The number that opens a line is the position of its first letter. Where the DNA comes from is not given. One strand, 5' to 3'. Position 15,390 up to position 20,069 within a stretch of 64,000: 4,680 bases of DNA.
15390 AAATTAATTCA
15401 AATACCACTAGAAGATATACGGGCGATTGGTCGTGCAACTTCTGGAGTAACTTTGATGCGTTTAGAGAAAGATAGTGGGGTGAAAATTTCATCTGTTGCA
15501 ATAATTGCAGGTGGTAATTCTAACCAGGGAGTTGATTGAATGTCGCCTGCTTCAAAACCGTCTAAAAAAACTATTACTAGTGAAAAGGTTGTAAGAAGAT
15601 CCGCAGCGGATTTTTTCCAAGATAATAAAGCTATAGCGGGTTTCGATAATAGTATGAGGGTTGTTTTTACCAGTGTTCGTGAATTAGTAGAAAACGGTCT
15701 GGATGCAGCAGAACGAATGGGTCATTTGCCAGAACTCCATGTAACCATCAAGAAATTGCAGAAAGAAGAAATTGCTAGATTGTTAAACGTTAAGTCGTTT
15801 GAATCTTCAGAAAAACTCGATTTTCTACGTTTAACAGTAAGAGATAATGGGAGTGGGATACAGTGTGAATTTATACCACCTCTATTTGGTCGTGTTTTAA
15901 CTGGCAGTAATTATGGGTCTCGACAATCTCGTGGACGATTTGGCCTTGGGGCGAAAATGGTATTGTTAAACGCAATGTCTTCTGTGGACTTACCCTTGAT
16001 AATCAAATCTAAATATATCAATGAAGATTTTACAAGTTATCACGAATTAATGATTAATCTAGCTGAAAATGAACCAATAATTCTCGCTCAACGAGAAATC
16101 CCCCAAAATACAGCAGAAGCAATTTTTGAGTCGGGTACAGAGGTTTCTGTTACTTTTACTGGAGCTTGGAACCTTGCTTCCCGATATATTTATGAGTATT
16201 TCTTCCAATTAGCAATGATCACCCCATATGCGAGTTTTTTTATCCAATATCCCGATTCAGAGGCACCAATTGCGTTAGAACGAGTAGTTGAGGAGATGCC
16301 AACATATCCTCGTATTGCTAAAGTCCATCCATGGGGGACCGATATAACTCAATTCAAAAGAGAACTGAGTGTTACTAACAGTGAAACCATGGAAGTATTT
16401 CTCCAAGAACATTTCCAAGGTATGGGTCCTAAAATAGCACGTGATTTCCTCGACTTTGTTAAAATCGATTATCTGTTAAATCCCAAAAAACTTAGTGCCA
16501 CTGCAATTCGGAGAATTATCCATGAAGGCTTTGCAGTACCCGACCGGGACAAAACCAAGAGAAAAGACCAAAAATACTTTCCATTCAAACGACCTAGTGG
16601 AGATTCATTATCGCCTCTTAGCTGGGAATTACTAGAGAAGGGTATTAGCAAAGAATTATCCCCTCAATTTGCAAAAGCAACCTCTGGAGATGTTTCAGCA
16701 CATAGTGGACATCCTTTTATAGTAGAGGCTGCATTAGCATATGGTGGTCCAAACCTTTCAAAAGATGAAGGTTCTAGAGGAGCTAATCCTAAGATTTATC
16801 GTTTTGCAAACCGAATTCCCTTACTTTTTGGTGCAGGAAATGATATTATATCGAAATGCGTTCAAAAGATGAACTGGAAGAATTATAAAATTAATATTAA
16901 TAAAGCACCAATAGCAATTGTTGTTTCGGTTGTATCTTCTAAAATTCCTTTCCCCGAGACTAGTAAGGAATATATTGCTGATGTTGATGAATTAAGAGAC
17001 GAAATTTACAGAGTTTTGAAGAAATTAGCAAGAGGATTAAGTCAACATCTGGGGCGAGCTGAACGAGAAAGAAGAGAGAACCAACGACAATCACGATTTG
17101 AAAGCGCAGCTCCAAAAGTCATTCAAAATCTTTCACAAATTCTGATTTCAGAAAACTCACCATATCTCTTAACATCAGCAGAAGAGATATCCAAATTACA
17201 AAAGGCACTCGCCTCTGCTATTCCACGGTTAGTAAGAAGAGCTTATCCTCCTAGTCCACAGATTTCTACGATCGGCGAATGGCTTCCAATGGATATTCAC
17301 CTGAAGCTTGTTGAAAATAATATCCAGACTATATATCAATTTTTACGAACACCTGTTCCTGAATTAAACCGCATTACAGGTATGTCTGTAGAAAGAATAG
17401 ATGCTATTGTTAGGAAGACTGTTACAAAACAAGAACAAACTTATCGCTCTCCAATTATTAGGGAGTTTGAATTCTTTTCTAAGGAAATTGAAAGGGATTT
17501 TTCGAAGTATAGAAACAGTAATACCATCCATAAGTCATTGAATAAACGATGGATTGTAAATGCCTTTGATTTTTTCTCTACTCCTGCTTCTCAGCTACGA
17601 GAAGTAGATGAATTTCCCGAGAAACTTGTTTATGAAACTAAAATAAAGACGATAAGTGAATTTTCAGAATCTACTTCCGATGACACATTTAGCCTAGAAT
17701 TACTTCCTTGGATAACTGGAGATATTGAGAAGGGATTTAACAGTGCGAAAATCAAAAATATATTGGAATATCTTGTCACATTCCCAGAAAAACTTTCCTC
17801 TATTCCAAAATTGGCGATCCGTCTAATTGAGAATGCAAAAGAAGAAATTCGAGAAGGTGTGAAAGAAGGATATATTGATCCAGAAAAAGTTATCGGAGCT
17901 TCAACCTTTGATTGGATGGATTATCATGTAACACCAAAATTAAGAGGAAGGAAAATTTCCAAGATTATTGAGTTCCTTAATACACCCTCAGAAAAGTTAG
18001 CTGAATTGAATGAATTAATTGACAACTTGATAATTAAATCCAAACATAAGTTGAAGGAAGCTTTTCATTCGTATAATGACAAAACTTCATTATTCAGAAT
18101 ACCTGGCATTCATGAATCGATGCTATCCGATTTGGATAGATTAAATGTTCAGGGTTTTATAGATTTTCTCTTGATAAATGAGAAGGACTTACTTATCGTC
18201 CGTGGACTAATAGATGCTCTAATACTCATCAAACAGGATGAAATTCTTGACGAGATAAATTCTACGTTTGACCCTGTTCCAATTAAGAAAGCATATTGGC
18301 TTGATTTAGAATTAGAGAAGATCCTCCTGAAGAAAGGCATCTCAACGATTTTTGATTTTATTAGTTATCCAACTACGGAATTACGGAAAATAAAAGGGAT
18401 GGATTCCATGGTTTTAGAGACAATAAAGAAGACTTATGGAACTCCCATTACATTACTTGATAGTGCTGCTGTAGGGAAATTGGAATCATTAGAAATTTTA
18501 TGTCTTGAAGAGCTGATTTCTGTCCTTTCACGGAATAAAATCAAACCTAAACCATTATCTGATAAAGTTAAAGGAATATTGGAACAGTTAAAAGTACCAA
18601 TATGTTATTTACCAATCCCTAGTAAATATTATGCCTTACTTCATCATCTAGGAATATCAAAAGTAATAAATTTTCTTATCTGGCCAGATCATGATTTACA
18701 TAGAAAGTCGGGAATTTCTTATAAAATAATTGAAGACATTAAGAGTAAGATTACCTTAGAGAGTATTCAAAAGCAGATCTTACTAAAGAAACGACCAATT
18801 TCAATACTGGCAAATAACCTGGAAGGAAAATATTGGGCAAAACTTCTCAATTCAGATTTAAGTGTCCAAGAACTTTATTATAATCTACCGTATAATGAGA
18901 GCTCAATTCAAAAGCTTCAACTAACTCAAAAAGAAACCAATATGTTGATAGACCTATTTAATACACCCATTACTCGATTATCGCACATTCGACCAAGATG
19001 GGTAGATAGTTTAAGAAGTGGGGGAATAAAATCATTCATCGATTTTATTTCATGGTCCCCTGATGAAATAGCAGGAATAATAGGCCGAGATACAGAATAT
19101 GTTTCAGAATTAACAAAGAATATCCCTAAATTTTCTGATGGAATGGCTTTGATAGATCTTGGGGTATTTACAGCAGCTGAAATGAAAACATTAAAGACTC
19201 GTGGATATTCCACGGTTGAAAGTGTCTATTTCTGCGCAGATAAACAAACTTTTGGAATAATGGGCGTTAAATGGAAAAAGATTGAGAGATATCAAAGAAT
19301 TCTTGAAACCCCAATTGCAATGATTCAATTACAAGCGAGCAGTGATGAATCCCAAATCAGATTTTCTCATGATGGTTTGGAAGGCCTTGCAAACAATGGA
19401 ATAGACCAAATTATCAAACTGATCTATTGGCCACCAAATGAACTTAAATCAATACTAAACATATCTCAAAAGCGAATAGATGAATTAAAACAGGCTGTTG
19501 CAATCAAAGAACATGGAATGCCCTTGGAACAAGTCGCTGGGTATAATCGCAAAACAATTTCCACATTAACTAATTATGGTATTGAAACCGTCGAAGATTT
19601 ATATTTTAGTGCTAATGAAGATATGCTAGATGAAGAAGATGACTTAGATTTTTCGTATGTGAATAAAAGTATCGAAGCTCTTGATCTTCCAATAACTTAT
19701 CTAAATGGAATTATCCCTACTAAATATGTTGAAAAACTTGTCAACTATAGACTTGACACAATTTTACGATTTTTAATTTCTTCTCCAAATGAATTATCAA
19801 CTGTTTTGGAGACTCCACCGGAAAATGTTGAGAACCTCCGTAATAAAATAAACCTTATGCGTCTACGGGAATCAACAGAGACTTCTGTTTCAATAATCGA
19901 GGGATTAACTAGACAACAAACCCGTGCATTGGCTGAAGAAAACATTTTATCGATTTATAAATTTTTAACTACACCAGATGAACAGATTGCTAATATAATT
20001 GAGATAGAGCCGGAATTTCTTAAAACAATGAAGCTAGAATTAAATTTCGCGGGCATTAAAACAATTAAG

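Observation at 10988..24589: Collinear gyrB-gyrA-top6B-top6A(-orf222) cluster joins two different type II topoisomerases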

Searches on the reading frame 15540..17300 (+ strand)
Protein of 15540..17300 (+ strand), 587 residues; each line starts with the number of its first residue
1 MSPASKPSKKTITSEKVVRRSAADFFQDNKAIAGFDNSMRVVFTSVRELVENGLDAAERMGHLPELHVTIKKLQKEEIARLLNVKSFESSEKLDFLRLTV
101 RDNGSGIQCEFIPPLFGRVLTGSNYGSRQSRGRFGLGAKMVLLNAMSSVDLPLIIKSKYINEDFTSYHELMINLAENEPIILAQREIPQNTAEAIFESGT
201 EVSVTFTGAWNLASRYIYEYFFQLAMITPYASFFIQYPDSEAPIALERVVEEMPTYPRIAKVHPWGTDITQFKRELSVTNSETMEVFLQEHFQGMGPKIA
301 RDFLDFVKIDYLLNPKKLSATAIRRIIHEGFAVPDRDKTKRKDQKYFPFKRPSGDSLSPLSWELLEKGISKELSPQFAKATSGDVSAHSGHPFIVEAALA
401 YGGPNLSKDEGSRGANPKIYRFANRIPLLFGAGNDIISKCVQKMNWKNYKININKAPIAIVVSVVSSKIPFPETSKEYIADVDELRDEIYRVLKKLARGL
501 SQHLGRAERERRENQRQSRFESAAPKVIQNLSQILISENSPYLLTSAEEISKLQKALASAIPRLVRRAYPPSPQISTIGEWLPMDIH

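Call 40: find_related_loci(query=A2, collection=genome_contigs, flank=10000)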
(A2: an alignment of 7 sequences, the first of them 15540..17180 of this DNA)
Query A2 (547 aa) in genome_contigs; peptide patterns used: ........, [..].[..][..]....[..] (x = any residue, [..] = any of these).
231 stretches matched a pattern; 89 encode a relative of the query (tblastn E <= 1e-3); the best 80 are kept; 76 distinct loci.
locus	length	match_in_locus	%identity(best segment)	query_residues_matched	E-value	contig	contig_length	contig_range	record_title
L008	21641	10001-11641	90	1-547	0e+0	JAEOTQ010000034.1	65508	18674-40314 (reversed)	MAG: Candidatus Hodarchaeota archaeon isolate YT2_065 k127_6320992, whole genome shotgun sequence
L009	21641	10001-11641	90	1-547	0e+0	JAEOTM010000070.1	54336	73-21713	MAG: Candidatus Hodarchaeota archaeon isolate YT2_004 k127_13660335, whole genome shotgun sequence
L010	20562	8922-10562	89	1-547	0e+0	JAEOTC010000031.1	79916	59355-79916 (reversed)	MAG: Candidatus Hodarchaeota archaeon isolate YT1_021 k127_2788764, whole genome shotgun sequence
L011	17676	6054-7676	81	1-547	0e+0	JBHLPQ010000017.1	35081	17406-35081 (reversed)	MAG: Promethearchaeota archaeon isolate H2S.126 H2S.126@594, whole genome shotgun sequence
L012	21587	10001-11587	81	15-547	0e+0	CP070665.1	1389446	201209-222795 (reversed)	MAG: Candidatus Heimdallarchaeota archaeon isolate bin76 chromosome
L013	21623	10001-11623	80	1-547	0e+0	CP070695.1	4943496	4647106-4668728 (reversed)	MAG: Candidatus Heimdallarchaeota archaeon isolate bin6 chromosome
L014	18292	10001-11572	81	20-547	0e+0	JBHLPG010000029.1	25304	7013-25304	MAG: Promethearchaeota archaeon isolate DZ3S.51 DZ3S.51@5130, whole genome shotgun sequence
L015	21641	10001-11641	79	1-546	0e+0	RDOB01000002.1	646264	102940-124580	MAG: Candidatus Heimdallarchaeota archaeon isolate SZ_4_bin2.246 NODE_2_length_646264_cov_10.194352, whole genome shotgu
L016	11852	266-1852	80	15-547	0e+0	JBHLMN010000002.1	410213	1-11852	MAG: Promethearchaeota archaeon isolate DZ2M.341 DZ2M.341@13, whole genome shotgun sequence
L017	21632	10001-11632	79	1-547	0e+0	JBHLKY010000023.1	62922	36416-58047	MAG: Candidatus Hermodarchaeota archaeon isolate DZ1M.253 DZ1M.253@1237, whole genome shotgun sequence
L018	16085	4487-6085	78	8-546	0e+0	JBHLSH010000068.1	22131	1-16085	MAG: Candidatus Heimdallarchaeota archaeon isolate TM2S.58 TM2S.58@5147, whole genome shotgun sequence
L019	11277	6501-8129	80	1-547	0e+0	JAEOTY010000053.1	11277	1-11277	MAG: Candidatus Hodarchaeota archaeon isolate YT5_056 k127_5559636, whole genome shotgun sequence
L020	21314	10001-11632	78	4-547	0e+0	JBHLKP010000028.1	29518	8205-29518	MAG: Candidatus Hodarchaeota archaeon isolate DZ1M.117 DZ1M.117@5019, whole genome shotgun sequence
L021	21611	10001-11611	78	3-546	0e+0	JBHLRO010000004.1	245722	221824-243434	MAG: Candidatus Thorarchaeota archaeon isolate TM1M.79 TM1M.79@52, whole genome shotgun sequence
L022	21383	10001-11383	78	83-547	0e+0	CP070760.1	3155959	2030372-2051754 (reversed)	MAG: Candidatus Heimdallarchaeota archaeon isolate bin272 chromosome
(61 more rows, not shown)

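Call 97: search_solved_structures(query=window:15540-17300:+, max_evalue=0.001)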
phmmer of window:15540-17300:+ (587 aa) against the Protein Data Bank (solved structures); distinct sequences matched with E-value up to 0.001: 5.
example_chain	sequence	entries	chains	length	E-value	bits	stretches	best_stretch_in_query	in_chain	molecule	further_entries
2zbk_B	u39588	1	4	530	6.7e-78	266.2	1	14-552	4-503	Type 2 DNA topoisomerase 6 subunit B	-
1mx0_A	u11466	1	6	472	4.3e-76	260.2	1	14-512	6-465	Type II DNA topoisomerase VI subunit B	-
1mu5_A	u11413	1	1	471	4.3e-76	260.2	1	14-512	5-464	Type II DNA topoisomerase VI Subunit B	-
1z59_A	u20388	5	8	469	4.8e-76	260.1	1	14-512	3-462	Type II DNA topoisomerase VI subunit B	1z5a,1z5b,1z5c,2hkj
2q2e_B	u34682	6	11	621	4.8e-59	203.9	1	18-535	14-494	Type 2 DNA topoisomerase 6 subunit B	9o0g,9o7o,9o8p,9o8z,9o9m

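Call 101: find_homologous_proteins(query=window:15540-17174:+, max_evalue=1e-30)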
Query window:15540-17174:+ (545 aa): 1349 proteins with E <= 1e-30 among 8000 candidates; the best 120 are listed.
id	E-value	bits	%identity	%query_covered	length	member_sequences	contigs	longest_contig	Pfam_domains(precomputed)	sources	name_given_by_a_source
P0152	0.0e+0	1020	84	99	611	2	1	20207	PF09239.18,PF02518.32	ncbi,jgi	ncbi:MAG: DNA topoisomerase VI subunit B [Candidatus Hodarchaeales archaeon]|jgi:DNA topoisomerase-6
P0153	2.0e-284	962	79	98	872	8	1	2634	PF09239.18,PF02518.32,PF05833.17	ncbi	ncbi:MAG: DNA topoisomerase VI subunit B, partial [Candidatus Hodarchaeales archaeon]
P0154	5.9e-254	862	80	87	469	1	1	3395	PF09239.18,PF02518.32,PF13589.13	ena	-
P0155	2.8e-253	860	80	86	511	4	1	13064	PF09239.18,PF02518.32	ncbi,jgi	ncbi:MAG: DNA topoisomerase VI subunit B [Candidatus Hodarchaeales archaeon]|jgi:DNA topoisomerase-6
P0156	5.3e-177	608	79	63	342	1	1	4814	PF02518.32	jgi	-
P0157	8.9e-170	584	52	97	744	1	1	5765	PF09239.18,PF02518.32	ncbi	ncbi:MAG: DNA topoisomerase VI subunit B, partial [Promethearchaeota archaeon]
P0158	4.3e-162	559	51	97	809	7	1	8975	PF09239.18,PF05833.17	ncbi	ncbi:MAG: DNA topoisomerase VI subunit B, partial [Candidatus Heimdallarchaeaceae archaeon]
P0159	8.8e-156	538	50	95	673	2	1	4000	PF09239.18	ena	-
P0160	1.3e-154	534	50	96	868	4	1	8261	PF09239.18,PF21794.4,PF26169.1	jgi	jgi:DNA topoisomerase-6 subunit B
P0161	4.1e-139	483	53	78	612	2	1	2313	PF09239.18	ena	-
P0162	4.4e-133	463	43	94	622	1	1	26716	PF09239.18,PF02518.32,PF13589.13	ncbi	-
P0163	1.5e-116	409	52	71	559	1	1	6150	PF09239.18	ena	-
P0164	6.6e-110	387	51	68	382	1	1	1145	PF09239.18,PF05833.17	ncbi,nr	ncbi:MAG: DNA topoisomerase VI subunit B, partial [Candidatus Heimdallarchaeota archaeon]|nr:DNA top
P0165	3.9e-103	364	39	91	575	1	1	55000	PF09239.18,PF02518.32,PF13589.13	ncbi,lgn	ncbi:MAG: DNA topoisomerase VI subunit B [Candidatus Njordarchaeia archaeon]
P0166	8.0e-100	353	38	96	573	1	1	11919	PF09239.18,PF13589.13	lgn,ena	-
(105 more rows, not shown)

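Call 102: find_encoding_contigs(protein=P0152, flank=10000, max_places=2)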
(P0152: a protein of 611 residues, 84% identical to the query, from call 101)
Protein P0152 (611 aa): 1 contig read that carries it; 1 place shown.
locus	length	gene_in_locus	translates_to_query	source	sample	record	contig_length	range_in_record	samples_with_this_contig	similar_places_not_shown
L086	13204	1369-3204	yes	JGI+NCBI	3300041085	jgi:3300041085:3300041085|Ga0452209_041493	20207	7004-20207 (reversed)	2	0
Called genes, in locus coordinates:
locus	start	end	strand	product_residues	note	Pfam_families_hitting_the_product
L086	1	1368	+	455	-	PF00521:DNA_topoisoIV, PF03989:DNA_gyraseA_C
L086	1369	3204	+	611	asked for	PF02518:HATPase_c (weak), PF09239:Topo-VIb_trans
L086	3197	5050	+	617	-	PF14520:HHH_5 (faint), PF21794:RAD51D_N (faint)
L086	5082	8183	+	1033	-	PF14520:HHH_5 (faint), PF21794:RAD51D_N (faint)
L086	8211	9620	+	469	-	PF04406:TP6A_N, PF21180:TOP6A-Spo11_Toprim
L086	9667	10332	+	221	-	-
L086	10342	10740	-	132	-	PF00071:Ras, PF08477:Roc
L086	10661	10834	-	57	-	-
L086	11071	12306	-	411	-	PF00155:Aminotran_1_2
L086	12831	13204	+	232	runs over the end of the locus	PF09365:DUF2461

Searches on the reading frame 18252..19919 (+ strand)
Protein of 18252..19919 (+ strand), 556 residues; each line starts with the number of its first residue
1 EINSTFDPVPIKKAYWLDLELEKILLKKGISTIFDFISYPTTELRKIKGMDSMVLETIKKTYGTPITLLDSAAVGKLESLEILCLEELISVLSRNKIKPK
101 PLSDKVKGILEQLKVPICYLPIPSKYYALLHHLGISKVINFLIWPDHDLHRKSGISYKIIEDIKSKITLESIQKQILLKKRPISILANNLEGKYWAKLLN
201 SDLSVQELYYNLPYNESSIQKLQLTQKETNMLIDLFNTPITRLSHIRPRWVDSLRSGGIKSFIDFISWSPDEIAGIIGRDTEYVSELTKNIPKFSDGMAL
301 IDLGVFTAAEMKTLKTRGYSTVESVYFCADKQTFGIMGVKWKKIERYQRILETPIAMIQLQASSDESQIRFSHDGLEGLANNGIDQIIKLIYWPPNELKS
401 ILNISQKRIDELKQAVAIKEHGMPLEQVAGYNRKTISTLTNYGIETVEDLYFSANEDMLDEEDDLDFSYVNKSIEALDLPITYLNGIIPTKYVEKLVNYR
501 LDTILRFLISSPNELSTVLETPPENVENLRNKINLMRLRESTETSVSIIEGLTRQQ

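Call 65: predict_structure(alignment_id=A3)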
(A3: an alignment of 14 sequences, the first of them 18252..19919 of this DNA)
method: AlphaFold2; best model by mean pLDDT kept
length: 556 residues; sequences in the alignment: 14
mean_pLDDT: 79.0   pTM: 0.66
mean pLDDT of the five models: 79.0, 76.8, 76.1, 74.9, 66.6
residues with pLDDT >= 90: 98; 70-90: 355; 50-70: 58; < 50: 45
segments of 3 or more residues with pLDDT < 50: 1-9, 361-368, 455-462, 540-556
pLDDT, mean of each block of 10 residues (from residue 1): 40 58 86 87 89 87 85 90 90 85 89 89 81 86 88 88 88 89 91 85 89 75 85 90 90 88 90 92 90 89 79 84 88 66 80 69 47 73 85 89 83 68 66 77 70 52 62 76 80 85 79 78 83 62 42 36
secondary structure, 60 per line:
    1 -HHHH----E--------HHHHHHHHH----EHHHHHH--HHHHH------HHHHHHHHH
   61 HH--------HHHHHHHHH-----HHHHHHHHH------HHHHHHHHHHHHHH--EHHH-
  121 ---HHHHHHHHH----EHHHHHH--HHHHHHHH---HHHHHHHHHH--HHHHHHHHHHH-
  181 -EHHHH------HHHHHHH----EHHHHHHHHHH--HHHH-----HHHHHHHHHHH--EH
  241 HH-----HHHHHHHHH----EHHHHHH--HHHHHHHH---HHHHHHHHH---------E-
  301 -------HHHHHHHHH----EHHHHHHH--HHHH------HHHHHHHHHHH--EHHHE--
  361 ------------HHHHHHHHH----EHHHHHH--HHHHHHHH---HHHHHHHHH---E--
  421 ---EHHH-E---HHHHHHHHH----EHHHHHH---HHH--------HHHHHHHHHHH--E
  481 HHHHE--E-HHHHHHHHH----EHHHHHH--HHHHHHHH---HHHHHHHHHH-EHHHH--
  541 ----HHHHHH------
elements in order: H2-5 H19-27 H33-38 H41-45 H52-62 H71-79 H85-93 H100-113 H124-132 H138-143 H146-153 H157-166 H169-179 H183-186 H193-199 H205-214 H217-220 H226-236 H248-256 H262-267 H270-277 H281-289 H308-316 H322-328 H331-334 H341-351 H373-381 H387-392 H395-402 H406-414 H433-441 H447-452 H467-477 H481-484 H490-498 H504-509 H512-519 H523-532 H535-538 H545-550

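Call 68: fold_search(model_id=the predicted structure, library=pdb)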
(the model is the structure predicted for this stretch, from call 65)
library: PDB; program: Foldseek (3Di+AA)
matches with E <= 10: 259; with E <= 0.001: 0
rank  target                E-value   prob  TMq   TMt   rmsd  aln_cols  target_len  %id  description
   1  8df9_B                3.0e-02  0.30  0.13  0.09  28.0       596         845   12  Structure of M. kandleri topoisomerase V in complex with DNA. 38 base pair asymmetric DNA complex (released 2022-08-31)
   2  8df7_A                1.1e-01  0.18  0.13  0.10  27.1       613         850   11  Structure of M. kandleri topoisomerase V in complex with DNA. 38 base pair symmetric DNA complex (released 2022-08-31)
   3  3tad_A                2.8e-01  0.18  0.11  0.18  16.2       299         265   10  Crystal Structure of the Liprin-alpha/Liprin-beta complex (released 2011-10-12)
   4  3tac_B                3.1e-01  0.15  0.11  0.16  18.6       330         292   10  Crystal Structure of the Liprin-alpha/CASK complex (released 2011-10-12)
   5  3tad_B                4.9e-01  0.14  0.12  0.18  16.2       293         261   10  Crystal Structure of the Liprin-alpha/Liprin-beta complex (released 2011-10-12)
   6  8to1_L                5.8e-01  0.06  0.11  0.11  32.0       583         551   13  Escherichia coli RNA polymerase unwinding intermediate (I1a) at the lambda PR promoter (released 2024-07-03)
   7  9l2g_H                6.1e-01  0.08  0.12  0.12  23.1       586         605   12  Structure of SARM1 2C-mutant bound to M1 (released 2025-03-19)
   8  4gfj                  6.1e-01  0.08  0.11  0.10  25.8       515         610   12  Crystal structure of Topo-78, an N-terminal 78kDa fragment of topoisomerase V (released 2012-12-05)
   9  9dvu_A                6.6e-01  0.87  0.10  0.18  15.7        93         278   15  CryoEM structure of RpaA bound to PkaiBC DNA and Syn7942 RNAP-SigA holoenzyme (released 2025-10-15)
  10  2zuc_B                7.0e-01  0.13  0.09  0.14  16.2       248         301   14  Crystal structure of left-handed RadA filament (released 2009-04-07)
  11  8y5l_NA               9.1e-01  0.38  0.09  0.10  15.5       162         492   14  E.coli transcription translation coupling complex in TTC-B state 1 (subclass1) containing mRNA with 30-mer spacer, Nu (released 2025-08-13)
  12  6xl5_F                9.1e-01  0.04  0.10  0.11  31.1       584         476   10  Cryo-EM structure of EcmrR-RNAP-promoter open complex (EcmrR-RPo) (released 2021-04-07)
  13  9zzr_C                1.0e+00  0.16  0.09  0.15  19.0       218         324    9  Cryo-EM Structure of a RAD51 filament bound by ssDNA and the XRCC3-RAD51C-RAD51D-XRCC2 paralog complex (released 2026-04-01)
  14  9q2a_A                1.1e+00  0.16  0.09  0.15  23.1       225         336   10  BCDX2-CX3-RAD51-RAD51-ssDNA supercomplex (released 2026-03-04)
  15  9a50_A                1.1e+00  0.06  0.08  0.14  24.7       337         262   11  Integrative model of RPSB-RPOC by crosslinking MS and deep learning (released 2024-09-18)
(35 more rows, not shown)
